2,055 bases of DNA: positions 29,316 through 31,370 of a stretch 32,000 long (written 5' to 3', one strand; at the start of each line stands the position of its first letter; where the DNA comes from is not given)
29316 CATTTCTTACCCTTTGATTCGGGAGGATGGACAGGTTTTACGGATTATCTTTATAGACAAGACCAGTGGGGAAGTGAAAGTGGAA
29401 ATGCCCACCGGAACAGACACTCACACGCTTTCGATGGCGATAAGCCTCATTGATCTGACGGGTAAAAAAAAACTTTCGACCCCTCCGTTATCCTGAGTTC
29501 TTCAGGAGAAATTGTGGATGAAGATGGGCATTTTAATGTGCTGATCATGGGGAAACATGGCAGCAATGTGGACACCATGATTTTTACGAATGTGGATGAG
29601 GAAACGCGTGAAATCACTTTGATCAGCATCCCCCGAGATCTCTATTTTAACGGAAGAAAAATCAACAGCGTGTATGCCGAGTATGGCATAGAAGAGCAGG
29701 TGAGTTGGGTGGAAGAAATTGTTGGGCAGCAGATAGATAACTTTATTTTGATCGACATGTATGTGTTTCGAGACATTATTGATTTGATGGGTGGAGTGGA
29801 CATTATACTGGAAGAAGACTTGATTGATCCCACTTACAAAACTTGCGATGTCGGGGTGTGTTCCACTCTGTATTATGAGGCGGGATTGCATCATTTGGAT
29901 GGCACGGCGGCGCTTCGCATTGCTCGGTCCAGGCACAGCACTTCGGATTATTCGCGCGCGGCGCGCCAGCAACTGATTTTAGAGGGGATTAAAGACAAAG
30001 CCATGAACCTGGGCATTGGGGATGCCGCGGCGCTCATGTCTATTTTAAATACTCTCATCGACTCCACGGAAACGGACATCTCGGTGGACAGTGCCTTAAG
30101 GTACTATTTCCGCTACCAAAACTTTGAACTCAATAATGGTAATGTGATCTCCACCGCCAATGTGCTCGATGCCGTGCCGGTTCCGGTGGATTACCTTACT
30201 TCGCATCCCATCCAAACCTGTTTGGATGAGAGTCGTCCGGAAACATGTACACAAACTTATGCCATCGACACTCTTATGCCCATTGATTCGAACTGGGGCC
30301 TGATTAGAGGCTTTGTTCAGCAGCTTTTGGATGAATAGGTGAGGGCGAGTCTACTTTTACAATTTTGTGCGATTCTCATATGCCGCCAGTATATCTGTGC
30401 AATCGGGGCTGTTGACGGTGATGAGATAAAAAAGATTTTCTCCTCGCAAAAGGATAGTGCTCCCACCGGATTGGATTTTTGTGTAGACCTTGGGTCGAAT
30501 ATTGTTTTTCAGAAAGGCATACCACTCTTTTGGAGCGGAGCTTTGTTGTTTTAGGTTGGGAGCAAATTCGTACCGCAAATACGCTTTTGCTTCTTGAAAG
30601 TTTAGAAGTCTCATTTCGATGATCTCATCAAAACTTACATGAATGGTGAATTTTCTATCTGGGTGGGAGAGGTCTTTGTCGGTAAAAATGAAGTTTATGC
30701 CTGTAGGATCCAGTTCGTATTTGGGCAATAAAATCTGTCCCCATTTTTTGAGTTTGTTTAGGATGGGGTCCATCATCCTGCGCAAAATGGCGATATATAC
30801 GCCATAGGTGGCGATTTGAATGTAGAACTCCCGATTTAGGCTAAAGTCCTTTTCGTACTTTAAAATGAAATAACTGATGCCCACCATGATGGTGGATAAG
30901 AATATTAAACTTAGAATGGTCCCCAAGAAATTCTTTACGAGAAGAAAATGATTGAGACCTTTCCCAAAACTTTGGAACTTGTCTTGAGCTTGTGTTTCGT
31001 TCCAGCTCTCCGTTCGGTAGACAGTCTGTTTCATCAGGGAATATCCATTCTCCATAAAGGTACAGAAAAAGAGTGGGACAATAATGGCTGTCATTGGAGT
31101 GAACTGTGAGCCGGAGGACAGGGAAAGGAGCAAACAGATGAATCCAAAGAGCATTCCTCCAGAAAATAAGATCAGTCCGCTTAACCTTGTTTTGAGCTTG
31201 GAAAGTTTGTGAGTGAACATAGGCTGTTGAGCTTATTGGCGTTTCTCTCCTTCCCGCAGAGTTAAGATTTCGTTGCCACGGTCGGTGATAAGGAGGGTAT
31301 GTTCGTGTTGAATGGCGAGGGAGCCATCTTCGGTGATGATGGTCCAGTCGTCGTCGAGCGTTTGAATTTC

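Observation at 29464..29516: An A9 run sits where a -1 shift or 1-nt indel would fuse a TM-anchored repeat protein to an anchor-less LCP domain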

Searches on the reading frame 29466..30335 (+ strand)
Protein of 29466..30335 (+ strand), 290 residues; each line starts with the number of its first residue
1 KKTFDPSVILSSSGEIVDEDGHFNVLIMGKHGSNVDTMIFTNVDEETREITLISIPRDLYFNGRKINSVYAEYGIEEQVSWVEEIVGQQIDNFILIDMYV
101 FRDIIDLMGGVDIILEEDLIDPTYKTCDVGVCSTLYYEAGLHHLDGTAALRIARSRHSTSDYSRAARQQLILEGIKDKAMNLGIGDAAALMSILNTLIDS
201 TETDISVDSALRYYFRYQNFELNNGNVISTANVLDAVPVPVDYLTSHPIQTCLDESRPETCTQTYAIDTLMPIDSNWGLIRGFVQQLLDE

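Call 6: search_protein_families(library=pfam, proteins=[window:29466-30335:+], max_evalue=0.1)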
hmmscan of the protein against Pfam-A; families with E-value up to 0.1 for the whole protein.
window:29466-30335:+ (290 aa): 1 family
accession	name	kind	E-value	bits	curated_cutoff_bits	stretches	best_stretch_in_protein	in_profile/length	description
PF03816.19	LytR_cpsA_psr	-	3.7e-31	108.7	24.6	1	35-179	2-148/150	LytR_cpsA_psr family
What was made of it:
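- Checked: PF03816 covers residues 35-179 of the translation that starts at 29466, scoring 108.7 bits against a cut-off of 24.6 (call 6).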

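Call 7: search_protein_families(library=ncbifam, proteins=[window:29466-30335:+], max_evalue=0.1)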
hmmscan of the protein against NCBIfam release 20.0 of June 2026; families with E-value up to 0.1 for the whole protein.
window:29466-30335:+ (290 aa): 4 families
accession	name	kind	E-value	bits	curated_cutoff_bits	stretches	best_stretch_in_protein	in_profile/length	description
TIGR00350.1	lytR_cpsA_psr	domain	5.6e-29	101.4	62.3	1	34-179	2-150/152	LCP family glycopolymer transferase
NF006897.1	PRK09379.1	equivalog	6.1e-19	68.4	441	1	33-219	75-256/298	polyisoprenyl-teichoic acid--peptidoglycan teichoic acid transferase TagU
NF047591.1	ligase_LytR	equivalog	6e-16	58.7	450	1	31-210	76-264/336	glycopolymer--peptidoglycan transferase LytR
NF051849.1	LCP_trans_Cps2A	equivalog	5.6e-11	42.3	650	1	33-211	239-415/477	LCP family glycopolymer transferase CpsA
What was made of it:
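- On LCP (LytR-CpsA-Psr) glycopolymer transferase: TIGR00350 scores 101.4 bits (cut-off 62.3) (calls 6, 7).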

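Call 47: search_solved_structures(query=window:29466-30335:+, max_evalue=0.001, show_alignments=1)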
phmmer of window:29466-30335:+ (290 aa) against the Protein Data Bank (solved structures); distinct sequences matched with E-value up to 0.001: 17.
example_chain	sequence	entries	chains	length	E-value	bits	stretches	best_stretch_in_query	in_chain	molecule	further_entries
3nxh_A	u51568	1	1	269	9.3e-17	64.5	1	29-226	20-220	transcriptional regulator yvhJ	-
6uf3_A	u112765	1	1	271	9.5e-17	64.5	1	29-226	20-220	Polyisoprenyl-teichoic acid--peptidoglycan teichoic acid transferase TagV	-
3nro_A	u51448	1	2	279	1.6e-14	57.2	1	22-208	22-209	Lmo1026 protein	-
3owq_A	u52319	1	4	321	4.7e-14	55.7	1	22-208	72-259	Lin1025 protein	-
3mej_A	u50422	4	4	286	4.7e-13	52.4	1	34-211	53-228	transcriptional regulator ywtF | Putative transcriptional regulator ywtF | Polyisoprenyl-teichoic acid--peptidoglycan teichoic acid transferase TagT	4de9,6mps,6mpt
6uf5_A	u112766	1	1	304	5.3e-13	52.2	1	34-212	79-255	Polyisoprenyl-teichoic acid--peptidoglycan teichoic acid transferase TagT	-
6uf6_A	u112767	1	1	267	1.6e-12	50.7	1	22-183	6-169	Polyisoprenyl-teichoic acid--peptidoglycan teichoic acid transferase TagU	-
8qty_A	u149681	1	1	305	2.3e-12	50.1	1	33-209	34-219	Biofilm regulatory protein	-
3qfi_A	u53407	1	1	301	4.6e-11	45.9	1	31-217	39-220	Transcriptional regulator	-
2xxp_A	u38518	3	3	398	2e-10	43.8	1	33-212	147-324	CPS2A | CPS2A, Integral membrane regulatory protein Wzg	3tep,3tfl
3okz_A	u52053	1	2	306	2.1e-10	43.7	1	30-209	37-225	Putative uncharacterized protein gbs0355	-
3pe5_A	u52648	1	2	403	5.8e-10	42.2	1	34-209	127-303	Uncharacterized protein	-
4de8_A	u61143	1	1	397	1.4e-09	41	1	33-212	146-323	Cps2A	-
2xxq_A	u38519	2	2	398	1.4e-09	41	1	33-212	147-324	CPS2A | Cps2A, Integral membrane regulatory protein Wzg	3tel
9cy9_A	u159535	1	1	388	2.1e-09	40.4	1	30-210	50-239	Biofilm regulatory protein A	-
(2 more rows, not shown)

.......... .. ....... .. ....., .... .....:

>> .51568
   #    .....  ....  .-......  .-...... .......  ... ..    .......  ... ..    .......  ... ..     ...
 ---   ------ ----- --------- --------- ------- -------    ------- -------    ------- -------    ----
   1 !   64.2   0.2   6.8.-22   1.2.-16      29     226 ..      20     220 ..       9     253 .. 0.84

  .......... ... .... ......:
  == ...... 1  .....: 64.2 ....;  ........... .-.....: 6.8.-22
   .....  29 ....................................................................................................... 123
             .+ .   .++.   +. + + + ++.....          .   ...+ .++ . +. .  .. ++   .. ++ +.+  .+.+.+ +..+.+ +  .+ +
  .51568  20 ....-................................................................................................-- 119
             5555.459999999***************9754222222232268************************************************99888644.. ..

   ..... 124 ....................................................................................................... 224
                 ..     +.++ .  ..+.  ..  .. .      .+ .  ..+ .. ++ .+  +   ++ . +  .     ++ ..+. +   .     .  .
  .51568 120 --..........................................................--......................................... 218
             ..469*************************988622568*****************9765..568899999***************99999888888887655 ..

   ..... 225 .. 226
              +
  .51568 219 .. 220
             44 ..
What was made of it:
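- On LCP (LytR-CpsA-Psr) glycopolymer transferase: TagV 6uf3 (E 9.5e-17), TagT, TagU, Cps2A and MsrR (call 47).
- Closest known: LCP. Same: The catalytic domain is homologous (PF03816; PDB hits with E-values down to 9e-17, call 47).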

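Call 54: find_homologous_proteins(query=window:29466-30335:+, max_evalue=1e-40)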
Query window:29466-30335:+ (290 aa): 268 proteins with E <= 1e-40 among 1610 candidates; the best 120 are listed.
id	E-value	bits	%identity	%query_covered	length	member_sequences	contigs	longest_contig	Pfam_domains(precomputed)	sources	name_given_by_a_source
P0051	3.6e-171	586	100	91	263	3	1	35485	PF03816.20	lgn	-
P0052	7.7e-154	529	80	98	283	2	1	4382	PF03816.20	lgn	-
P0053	3.6e-152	524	84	94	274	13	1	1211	PF03816.20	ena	-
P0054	5.3e-149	513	83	93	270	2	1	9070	PF03816.20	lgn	-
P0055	2.4e-145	501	81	93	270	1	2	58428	PF03816.20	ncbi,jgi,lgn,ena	ncbi:MAG: LCP family protein [Candidatus Gracilibacteria bacterium]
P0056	2.7e-138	478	78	90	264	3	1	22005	PF03816.20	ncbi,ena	-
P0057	6.7e-135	467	77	90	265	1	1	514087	PF03816.20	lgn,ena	-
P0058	2.1e-134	465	83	87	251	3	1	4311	PF03816.20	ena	-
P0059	3.1e-134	465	72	94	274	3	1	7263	PF03816.20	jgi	-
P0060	6.8e-134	464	76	91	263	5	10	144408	PF03816.20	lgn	-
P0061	1.8e-133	462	77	90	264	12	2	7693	PF03816.20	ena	-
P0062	9.6e-132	457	70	97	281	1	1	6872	PF03816.20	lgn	-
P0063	1.3e-130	453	68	98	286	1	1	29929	PF03816.20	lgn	-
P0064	5.7e-127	441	72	90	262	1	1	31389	PF03816.20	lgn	-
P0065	1.0e-124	434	67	95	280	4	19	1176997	PF03816.20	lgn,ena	-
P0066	4.1e-123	428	67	94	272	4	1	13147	PF03816.20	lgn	-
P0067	1.4e-122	426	66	94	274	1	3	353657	PF03816.20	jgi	jgi:LCP family protein required for cell wall assembly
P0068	1.9e-121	423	66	97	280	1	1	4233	PF03816.20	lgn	-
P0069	1.1e-119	417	66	94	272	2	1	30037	PF03816.20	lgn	-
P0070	2.1e-119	416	65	96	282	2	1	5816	PF03816.20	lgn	-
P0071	2.2e-119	416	68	90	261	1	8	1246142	PF03816.20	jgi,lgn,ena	-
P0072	1.9e-117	410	69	90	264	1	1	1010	PF03816.20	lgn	-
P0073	2.8e-117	409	63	97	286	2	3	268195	PF03816.20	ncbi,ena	-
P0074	7.6e-117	408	66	90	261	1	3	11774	PF03816.20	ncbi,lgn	-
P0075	7.1e-116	405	63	95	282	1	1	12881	PF03816.20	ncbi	-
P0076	1.3e-115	404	67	92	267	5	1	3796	PF03816.20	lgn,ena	-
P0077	5.4e-115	402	63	96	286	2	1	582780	PF03816.20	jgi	jgi:polyisoprenyl-teichoic acid--peptidoglycan teichoic acid transferase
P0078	1.4e-114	400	61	96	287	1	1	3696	PF03816.20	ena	-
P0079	4.6e-114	399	62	95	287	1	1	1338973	PF03816.20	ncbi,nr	ncbi:LCP family protein [Candidatus Peregrinibacteria bacterium]|nr:MAG: LCP family protein [Candida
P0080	4.2e-113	395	62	94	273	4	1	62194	PF03816.20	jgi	jgi:polyisoprenyl-teichoic acid--peptidoglycan teichoic acid transferase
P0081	8.5e-113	394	61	94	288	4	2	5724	PF03816.20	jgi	jgi:LCP family protein required for cell wall assembly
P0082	3.4e-112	392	67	90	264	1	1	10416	PF03816.20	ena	-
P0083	5.0e-112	392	62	95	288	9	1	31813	PF03816.20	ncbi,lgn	-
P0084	6.0e-112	392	64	90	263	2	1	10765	PF03816.20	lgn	-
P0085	2.9e-111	389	62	94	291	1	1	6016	PF03816.20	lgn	-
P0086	7.2e-111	388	59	96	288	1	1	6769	PF03816.20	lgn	-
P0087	4.7e-110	385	62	95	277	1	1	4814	PF03816.20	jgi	jgi:polyisoprenyl-teichoic acid--peptidoglycan teichoic acid transferase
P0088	9.5e-110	384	62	92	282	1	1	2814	PF03816.20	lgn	-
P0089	2.1e-109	383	60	95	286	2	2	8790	PF03816.20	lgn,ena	-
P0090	2.5e-108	380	64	90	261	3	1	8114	PF03816.20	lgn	-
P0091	2.6e-108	380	63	90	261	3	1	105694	PF03816.20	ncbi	-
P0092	4.3e-108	379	60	95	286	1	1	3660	PF03816.20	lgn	-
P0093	5.7e-108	379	65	88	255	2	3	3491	PF03816.20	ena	-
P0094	7.6e-108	378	58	98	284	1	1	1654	PF03816.20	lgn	-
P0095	4.4e-107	376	60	91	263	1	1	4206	PF03816.20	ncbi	-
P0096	4.8e-107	376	59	95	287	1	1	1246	PF03816.20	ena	-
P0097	6.7e-107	375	62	90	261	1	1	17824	PF03816.20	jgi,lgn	jgi:LCP family protein required for cell wall assembly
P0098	7.2e-106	372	62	90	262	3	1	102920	PF03816.20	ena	-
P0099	2.1e-105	370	66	86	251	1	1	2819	PF03816.20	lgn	-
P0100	1.1e-103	364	61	90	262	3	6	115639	PF03816.20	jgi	jgi:LCP family protein required for cell wall assembly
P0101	1.3e-103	364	58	98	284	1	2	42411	PF03816.20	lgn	-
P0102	2.2e-103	364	63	88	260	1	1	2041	PF03816.20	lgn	-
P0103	3.7e-103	363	57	92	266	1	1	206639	PF03816.20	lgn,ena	-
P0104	2.5e-102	360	60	91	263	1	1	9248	PF03816.20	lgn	-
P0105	1.0e-101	358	58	98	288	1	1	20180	PF03816.20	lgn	-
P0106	6.7e-101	355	56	94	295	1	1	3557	PF03816.20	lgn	-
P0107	1.0e-100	355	60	91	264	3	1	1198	PF03816.20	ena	-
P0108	3.4e-100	353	57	98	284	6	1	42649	PF03816.20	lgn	-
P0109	3.5e-97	343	58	90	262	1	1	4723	PF03816.20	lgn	-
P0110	1.4e-95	338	60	90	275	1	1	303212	PF03816.20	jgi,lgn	jgi:LCP family protein required for cell wall assembly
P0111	1.7e-95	338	56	98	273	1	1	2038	PF03816.20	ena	-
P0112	1.1e-94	335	56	91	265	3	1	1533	PF03816.20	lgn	-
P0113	1.3e-94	335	57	91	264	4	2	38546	PF03816.20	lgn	-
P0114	2.7e-93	330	52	99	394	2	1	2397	PF03816.20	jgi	-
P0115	7.3e-93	329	53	98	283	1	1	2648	PF03816.20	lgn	-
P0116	8.2e-92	326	54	95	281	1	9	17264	PF03816.20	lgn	-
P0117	8.5e-92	326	54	96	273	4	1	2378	PF03816.20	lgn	-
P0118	3.9e-91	323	55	98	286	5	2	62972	PF03816.20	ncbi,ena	-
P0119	9.4e-91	322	55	97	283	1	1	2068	PF03816.20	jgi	jgi:LCP family protein required for cell wall assembly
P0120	7.3e-90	319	55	87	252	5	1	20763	PF03816.20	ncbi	ncbi:MAG: LCP family protein [Patescibacteria group bacterium]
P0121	8.5e-90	319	54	96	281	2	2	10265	PF03816.20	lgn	-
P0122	5.2e-89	316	55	97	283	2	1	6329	PF03816.20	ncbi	-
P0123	5.4e-89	316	56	92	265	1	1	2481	PF03816.20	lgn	-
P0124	1.2e-88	315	52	94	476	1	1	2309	PF03816.20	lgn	-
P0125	7.2e-88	313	53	98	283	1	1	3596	PF03816.20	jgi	-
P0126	7.6e-88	313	54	96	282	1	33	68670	PF03816.20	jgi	-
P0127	1.4e-87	312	54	96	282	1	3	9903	PF03816.20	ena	-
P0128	1.6e-87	312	54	96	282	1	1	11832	PF03816.20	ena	-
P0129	2.3e-87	311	54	96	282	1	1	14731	PF03816.20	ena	-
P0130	1.1e-86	309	54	87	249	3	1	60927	PF03816.20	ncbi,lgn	-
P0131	1.3e-86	309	54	96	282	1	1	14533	PF03816.20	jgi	-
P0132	4.5e-86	307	54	93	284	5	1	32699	PF03816.20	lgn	-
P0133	3.1e-85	304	51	92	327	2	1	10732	PF03816.20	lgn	-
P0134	3.4e-85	304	53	92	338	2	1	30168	PF03816.20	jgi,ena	jgi:polyisoprenyl-teichoic acid--peptidoglycan teichoic acid transferase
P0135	1.4e-84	302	53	92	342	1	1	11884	PF03816.20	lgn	-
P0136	2.3e-84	301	53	92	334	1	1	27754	PF03816.20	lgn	-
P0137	1.5e-83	298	51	94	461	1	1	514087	PF03816.20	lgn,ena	-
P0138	1.1e-80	289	50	93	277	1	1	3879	PF03816.20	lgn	-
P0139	4.5e-80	287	48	98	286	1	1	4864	PF03816.20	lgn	-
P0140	7.0e-80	286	50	93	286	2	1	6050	PF03816.20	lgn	-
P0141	7.8e-80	286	49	93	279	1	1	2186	PF03816.20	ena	-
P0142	1.6e-79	285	48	98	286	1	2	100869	PF03816.20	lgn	-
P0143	1.6e-79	285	49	95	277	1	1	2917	PF03816.20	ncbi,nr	ncbi:LCP family protein, partial [Candidatus Peregrinibacteria bacterium]|nr:LCP family protein [Can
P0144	2.8e-79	284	51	91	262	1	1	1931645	PF03816.20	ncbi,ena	-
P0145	3.2e-79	284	54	88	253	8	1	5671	PF03816.20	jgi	-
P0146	4.8e-79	284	49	93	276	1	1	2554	PF03816.20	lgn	-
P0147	6.1e-79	283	48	96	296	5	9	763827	PF03816.20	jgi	jgi:polyisoprenyl-teichoic acid--peptidoglycan teichoic acid transferase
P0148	7.6e-79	283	48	91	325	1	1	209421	PF03816.20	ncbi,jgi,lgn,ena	ncbi:MAG: LCP family protein [Candidatus Gracilibacteria bacterium]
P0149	7.8e-79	283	48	93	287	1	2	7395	PF03816.20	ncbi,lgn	-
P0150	3.3e-78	281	48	93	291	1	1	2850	PF03816.20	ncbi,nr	ncbi:LCP family protein [Candidatus Peregrinibacteria bacterium]|nr:LCP family protein [Candidatus P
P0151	3.5e-78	281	48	92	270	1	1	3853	PF03816.20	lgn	-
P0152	3.6e-78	281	48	93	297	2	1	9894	PF03816.20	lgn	-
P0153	3.8e-78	281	55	79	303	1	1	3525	PF03816.20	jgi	-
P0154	4.5e-78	281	48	93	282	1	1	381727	PF03816.20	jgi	jgi:polyisoprenyl-teichoic acid--peptidoglycan teichoic acid transferase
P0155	4.5e-78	281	48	93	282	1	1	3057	PF03816.20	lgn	-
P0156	5.1e-78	280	50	92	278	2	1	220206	PF03816.20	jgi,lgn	jgi:LCP family protein required for cell wall assembly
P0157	9.3e-78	279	47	98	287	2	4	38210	PF03816.20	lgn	-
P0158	1.0e-77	279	50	91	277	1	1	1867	PF03816.20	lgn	-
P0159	1.2e-77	279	51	92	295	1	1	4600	PF03816.20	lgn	-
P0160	1.6e-77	279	48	93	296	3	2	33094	PF03816.20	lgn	-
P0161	2.7e-77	278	48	93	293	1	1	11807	PF03816.20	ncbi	-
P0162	3.0e-77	278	49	93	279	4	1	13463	PF03816.20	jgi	-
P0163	3.2e-77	278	47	98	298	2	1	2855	PF03816.20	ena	-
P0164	3.7e-77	277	47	93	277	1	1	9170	PF03816.20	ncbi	-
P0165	6.4e-77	277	47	94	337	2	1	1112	PF03816.20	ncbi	ncbi:MAG: LCP family protein, partial [Patescibacteria group bacterium]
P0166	8.0e-77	276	47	93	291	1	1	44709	PF03816.20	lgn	-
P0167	1.3e-76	276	49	93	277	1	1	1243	PF03816.20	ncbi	-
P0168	2.0e-76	275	46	93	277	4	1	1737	PF03816.20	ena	-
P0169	2.7e-76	275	47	92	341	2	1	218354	PF03816.20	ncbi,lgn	ncbi:MAG: LCP family protein [Candidatus Gracilibacteria bacterium]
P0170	3.1e-76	275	45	97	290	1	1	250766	PF03816.20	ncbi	-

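Call 57: find_encoding_contigs(protein=P0170, flank=2500, max_places=1)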
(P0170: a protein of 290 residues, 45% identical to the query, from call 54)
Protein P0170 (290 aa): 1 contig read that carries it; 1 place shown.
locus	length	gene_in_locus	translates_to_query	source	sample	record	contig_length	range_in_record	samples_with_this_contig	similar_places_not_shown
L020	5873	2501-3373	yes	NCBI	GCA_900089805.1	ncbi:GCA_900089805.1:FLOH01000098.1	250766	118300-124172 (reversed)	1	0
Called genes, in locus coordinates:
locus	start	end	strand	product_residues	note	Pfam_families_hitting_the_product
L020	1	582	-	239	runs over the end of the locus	-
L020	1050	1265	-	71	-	-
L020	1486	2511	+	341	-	-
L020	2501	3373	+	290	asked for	PF03816:LytR_cpsA_psr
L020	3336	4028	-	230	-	PF13367:PrsW-protease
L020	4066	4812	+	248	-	-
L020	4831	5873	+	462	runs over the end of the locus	PF01938:TRAM, PF05958:tRNA_U5-meth_tr, PF01555:N6_N4_Mtase (weak), PF05175:MTS, PF03602:Cons_hypoth95 (weak), PF13847:Methyltransf_31, PF09445:Methyltransf_15, PF13649:Methyltransf_25, +2 more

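Call 58: find_encoding_contigs(protein=P0126, flank=2500, max_places=1)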
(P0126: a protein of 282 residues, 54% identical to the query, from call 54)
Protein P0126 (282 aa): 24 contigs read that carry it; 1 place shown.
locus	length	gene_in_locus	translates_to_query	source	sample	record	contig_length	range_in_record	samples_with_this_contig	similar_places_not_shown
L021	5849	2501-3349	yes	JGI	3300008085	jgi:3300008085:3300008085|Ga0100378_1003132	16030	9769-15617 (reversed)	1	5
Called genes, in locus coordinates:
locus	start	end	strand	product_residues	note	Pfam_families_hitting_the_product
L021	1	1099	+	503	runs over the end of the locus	?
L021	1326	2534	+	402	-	-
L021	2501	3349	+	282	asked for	PF03816:LytR_cpsA_psr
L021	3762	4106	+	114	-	-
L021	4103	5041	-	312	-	-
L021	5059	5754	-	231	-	PF00970:FAD_binding_6, PF00175:NAD_binding_1, PF08030:NAD_binding_6 (faint)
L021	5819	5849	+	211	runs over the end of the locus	PF01487:DHquinase_I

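Call 59: find_encoding_contigs(protein=P0079, flank=2500, max_places=1)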
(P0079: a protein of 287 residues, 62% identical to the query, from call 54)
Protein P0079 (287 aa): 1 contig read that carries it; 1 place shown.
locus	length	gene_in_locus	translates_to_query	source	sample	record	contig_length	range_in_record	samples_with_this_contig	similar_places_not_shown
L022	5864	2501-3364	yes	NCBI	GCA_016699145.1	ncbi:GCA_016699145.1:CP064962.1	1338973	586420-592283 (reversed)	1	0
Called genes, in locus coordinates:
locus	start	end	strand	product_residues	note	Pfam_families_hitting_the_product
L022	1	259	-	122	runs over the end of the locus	PF00411:Ribosomal_S11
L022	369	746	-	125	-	PF00416:Ribosomal_S13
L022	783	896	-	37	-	PF00444:Ribosomal_L36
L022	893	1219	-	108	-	PF01176:eIF-1a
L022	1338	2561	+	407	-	-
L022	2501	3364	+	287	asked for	PF03816:LytR_cpsA_psr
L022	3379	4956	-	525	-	-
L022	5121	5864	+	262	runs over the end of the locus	PF01978:TrmB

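Call 60: find_encoding_contigs(protein=P0147, flank=2500, max_places=1)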
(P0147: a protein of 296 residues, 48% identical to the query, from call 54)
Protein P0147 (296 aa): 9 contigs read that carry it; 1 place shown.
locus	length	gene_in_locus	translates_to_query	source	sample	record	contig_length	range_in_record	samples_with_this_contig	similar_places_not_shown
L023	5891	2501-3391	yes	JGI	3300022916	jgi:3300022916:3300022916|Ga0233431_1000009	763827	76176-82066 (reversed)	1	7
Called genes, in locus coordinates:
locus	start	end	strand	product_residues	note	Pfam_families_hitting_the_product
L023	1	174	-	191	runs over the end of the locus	-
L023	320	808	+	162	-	PF19502:DUF6036 (faint)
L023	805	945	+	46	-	-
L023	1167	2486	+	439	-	-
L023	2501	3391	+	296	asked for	PF03816:LytR_cpsA_psr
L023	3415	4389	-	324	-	-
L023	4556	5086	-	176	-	PF13302:Acetyltransf_3, PF13420:Acetyltransf_4, PF00583:Acetyltransf_1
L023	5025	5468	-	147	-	-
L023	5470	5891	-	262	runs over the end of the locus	PF01978:TrmB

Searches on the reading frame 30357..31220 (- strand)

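Call 6: search_protein_families(library=pfam, proteins=[window:30357-31220:-], max_evalue=0.1)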
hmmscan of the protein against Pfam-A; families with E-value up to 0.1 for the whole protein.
window:30357-31220:- (287 aa): 1 family
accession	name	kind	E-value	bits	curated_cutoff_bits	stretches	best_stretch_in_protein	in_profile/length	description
PF07314.17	Lit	-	0.033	14.7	24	1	67-146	55-133/176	Lipoprotein intramolecular transacylase Lit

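Call 7: search_protein_families(library=ncbifam, proteins=[window:30357-31220:-], max_evalue=0.1)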
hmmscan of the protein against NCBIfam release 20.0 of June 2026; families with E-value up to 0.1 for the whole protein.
window:30357-31220:- (287 aa): 0 families
